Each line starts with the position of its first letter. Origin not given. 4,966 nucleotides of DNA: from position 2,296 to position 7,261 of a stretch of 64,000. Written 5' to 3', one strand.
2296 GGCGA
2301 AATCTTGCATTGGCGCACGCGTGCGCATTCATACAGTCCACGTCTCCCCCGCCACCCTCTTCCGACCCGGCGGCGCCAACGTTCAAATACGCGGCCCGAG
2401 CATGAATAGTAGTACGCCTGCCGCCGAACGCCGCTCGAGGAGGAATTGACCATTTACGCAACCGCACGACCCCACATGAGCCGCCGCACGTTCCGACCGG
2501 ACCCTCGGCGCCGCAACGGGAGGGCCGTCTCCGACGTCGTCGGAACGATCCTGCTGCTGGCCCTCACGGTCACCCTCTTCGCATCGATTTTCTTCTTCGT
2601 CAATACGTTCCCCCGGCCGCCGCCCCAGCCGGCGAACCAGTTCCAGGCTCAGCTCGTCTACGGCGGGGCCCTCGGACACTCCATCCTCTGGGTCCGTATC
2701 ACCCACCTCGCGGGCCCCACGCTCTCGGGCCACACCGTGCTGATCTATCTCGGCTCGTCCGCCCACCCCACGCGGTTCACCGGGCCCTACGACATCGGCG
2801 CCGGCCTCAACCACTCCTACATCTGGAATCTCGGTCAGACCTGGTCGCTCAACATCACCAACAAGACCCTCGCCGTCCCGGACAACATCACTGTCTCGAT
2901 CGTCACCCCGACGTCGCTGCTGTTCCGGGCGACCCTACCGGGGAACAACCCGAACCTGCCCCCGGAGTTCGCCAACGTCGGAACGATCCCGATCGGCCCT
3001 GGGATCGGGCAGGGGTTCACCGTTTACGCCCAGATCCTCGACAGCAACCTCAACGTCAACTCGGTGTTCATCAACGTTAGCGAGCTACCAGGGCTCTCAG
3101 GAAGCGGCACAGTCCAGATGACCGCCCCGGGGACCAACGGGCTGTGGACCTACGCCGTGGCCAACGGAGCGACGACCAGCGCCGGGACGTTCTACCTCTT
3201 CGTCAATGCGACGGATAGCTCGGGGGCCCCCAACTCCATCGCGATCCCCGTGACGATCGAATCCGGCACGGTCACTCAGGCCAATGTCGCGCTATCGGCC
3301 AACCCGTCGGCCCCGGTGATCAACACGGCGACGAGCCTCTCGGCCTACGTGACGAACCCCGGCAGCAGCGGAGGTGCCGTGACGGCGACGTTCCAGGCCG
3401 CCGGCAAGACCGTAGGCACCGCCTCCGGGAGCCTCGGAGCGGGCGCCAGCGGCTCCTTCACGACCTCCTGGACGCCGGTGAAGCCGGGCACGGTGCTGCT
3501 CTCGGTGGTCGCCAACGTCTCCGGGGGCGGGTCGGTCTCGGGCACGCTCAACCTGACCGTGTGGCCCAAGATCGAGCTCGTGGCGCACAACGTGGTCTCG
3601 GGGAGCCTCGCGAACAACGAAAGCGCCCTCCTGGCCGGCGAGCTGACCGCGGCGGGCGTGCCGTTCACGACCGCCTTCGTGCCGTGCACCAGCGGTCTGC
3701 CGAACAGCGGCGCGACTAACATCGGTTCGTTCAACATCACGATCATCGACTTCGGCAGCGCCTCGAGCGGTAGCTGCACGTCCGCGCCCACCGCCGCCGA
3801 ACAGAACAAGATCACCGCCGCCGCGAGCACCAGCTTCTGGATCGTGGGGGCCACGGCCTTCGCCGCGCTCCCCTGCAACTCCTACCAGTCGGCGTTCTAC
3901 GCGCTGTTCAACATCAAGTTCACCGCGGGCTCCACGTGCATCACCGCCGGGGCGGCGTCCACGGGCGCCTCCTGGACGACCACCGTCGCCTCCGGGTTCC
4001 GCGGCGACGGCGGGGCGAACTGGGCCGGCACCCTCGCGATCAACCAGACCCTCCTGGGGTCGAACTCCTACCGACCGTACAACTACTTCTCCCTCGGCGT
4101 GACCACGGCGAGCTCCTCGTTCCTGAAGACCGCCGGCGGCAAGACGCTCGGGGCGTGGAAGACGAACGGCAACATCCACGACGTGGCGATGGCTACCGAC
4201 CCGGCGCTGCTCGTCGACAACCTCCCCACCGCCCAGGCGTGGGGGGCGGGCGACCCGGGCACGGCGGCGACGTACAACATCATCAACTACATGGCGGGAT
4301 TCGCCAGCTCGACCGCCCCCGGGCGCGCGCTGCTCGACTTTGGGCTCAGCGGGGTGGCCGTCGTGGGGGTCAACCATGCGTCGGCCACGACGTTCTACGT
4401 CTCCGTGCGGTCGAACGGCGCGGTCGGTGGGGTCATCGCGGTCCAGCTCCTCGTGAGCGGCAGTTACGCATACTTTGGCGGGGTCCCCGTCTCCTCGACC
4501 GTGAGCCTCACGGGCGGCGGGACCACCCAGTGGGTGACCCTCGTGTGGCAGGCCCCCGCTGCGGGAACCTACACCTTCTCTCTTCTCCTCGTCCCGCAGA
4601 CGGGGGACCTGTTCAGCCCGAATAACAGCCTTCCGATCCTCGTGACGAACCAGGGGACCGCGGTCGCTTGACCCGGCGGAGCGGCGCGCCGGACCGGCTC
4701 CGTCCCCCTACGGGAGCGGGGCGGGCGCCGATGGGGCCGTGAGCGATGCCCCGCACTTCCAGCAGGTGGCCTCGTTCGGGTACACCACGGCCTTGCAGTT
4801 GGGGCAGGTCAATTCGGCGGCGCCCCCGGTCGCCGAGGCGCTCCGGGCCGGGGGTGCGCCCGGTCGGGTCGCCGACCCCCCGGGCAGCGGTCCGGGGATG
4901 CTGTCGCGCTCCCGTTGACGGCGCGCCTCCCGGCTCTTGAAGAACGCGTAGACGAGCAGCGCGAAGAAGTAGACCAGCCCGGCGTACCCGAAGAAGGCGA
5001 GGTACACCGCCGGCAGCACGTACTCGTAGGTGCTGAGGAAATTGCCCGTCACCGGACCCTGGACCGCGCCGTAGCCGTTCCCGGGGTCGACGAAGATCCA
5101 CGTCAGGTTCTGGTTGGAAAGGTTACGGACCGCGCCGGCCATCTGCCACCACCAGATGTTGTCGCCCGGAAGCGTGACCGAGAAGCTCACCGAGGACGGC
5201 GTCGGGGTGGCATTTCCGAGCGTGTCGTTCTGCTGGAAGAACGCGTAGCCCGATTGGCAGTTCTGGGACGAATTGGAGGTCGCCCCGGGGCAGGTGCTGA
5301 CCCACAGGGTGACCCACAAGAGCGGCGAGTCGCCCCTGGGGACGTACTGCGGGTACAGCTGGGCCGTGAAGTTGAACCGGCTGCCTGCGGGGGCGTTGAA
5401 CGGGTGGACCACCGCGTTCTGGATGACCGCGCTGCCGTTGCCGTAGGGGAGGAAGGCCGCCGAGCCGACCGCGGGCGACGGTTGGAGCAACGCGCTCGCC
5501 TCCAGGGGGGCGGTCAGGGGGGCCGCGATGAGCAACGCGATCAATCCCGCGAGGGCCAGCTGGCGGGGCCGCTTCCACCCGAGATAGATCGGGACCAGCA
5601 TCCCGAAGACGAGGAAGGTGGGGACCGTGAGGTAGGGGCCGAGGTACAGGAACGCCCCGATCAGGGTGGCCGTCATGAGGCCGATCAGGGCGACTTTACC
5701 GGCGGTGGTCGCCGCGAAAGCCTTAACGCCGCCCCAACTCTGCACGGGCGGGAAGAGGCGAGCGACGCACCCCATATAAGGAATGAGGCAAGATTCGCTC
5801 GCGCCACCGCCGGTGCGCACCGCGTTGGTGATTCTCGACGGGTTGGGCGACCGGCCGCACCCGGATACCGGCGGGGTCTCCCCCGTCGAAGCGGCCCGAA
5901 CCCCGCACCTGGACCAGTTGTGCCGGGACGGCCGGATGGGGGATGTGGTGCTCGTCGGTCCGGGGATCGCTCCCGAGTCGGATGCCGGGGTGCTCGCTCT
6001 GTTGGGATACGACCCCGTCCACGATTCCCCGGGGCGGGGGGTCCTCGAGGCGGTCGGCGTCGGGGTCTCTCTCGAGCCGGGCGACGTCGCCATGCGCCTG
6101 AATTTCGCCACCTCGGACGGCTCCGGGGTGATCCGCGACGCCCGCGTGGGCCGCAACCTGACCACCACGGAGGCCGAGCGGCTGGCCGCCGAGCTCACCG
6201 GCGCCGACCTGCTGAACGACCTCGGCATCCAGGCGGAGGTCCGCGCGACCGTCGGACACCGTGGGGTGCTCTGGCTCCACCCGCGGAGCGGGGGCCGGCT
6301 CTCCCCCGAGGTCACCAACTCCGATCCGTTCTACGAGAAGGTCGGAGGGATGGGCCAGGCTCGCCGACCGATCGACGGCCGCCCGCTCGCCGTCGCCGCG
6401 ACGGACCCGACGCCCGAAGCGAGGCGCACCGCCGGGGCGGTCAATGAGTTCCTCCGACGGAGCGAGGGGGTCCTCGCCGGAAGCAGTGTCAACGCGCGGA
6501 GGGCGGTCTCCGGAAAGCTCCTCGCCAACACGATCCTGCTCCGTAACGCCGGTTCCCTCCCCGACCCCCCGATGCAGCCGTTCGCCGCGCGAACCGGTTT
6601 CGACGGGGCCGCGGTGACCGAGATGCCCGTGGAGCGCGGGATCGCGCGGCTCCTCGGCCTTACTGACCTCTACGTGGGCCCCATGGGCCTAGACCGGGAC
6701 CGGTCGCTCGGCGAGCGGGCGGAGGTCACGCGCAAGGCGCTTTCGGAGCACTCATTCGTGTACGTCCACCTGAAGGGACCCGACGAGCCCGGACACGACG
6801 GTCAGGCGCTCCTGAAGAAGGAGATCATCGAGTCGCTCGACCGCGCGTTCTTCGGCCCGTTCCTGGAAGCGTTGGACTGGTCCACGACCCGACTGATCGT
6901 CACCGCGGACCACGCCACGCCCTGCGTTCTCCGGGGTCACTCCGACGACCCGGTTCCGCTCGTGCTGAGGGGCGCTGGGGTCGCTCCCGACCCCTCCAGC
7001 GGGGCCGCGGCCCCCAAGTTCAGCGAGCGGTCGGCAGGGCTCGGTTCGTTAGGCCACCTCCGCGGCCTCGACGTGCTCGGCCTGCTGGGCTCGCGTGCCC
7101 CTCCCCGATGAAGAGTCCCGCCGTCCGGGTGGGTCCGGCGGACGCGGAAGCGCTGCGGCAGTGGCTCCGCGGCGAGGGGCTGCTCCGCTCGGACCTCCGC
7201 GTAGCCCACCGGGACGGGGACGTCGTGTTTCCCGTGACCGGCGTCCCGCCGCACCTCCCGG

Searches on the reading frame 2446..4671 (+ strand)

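Call 3: search_protein_families(library=pfam, proteins=[window:2446-4671:+], max_evalue=1)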
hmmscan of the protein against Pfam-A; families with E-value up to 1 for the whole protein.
window:2446-4671:+ (741 aa): 3 families
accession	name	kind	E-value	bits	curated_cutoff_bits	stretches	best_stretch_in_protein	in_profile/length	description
PF07790.16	Pilin_N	-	8.3e-10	39.8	25.2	1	26-102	1-73/78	Archaeal Type IV pilin, N-terminal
PF07705.17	CARDB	-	4.6e-05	24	22.7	1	282-357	7-84/101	CARDB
PF09843.14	DUF2070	-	0.24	10.1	30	1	615-663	401-450/561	Predicted membrane protein (DUF2070)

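Call 4: search_protein_families(library=ncbifam, proteins=[window:2446-4671:+], max_evalue=1)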
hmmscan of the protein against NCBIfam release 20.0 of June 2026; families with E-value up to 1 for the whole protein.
window:2446-4671:+ (741 aa): 2 families
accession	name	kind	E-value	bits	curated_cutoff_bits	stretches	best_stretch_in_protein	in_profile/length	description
TIGR02537.2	arch_flag_Nterm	domain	0.00013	21.4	20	1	26-55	3-32/33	archaellin/type IV pilin N-terminal domain-containing protein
NF046073.1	UpsA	equivalog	0.0095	16.1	130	1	26-52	2-28/136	pilin subunit UpsA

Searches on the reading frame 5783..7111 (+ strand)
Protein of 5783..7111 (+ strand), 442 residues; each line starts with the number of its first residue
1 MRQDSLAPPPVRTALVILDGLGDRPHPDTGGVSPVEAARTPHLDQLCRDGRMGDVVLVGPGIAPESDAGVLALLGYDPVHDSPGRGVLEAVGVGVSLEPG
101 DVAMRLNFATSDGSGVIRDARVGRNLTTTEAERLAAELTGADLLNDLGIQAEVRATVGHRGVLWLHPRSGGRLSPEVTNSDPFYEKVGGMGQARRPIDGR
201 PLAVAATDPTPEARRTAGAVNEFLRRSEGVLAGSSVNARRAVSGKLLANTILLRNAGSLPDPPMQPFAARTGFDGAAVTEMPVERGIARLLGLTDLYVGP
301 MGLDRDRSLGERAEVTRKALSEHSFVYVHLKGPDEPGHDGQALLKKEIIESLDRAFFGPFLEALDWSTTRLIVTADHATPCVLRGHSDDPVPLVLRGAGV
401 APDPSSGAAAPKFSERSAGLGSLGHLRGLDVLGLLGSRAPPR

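Call 62: search_protein_families(library=pfam, proteins=[window:5783-7111:+], max_evalue=0.0001)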
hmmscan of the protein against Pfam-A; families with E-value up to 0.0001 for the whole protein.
window:5783-7111:+ (442 aa): 2 families
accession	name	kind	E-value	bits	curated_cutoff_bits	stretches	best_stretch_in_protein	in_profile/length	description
PF10143.14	PhosphMutase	-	5e-38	131.1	21.5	1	48-237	2-170/170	2,3-bisphosphoglycerate-independent phosphoglycerate mutase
PF01676.23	Metalloenzyme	-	3.3e-31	109.1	24.3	1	12-424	2-238/252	Metalloenzyme superfamily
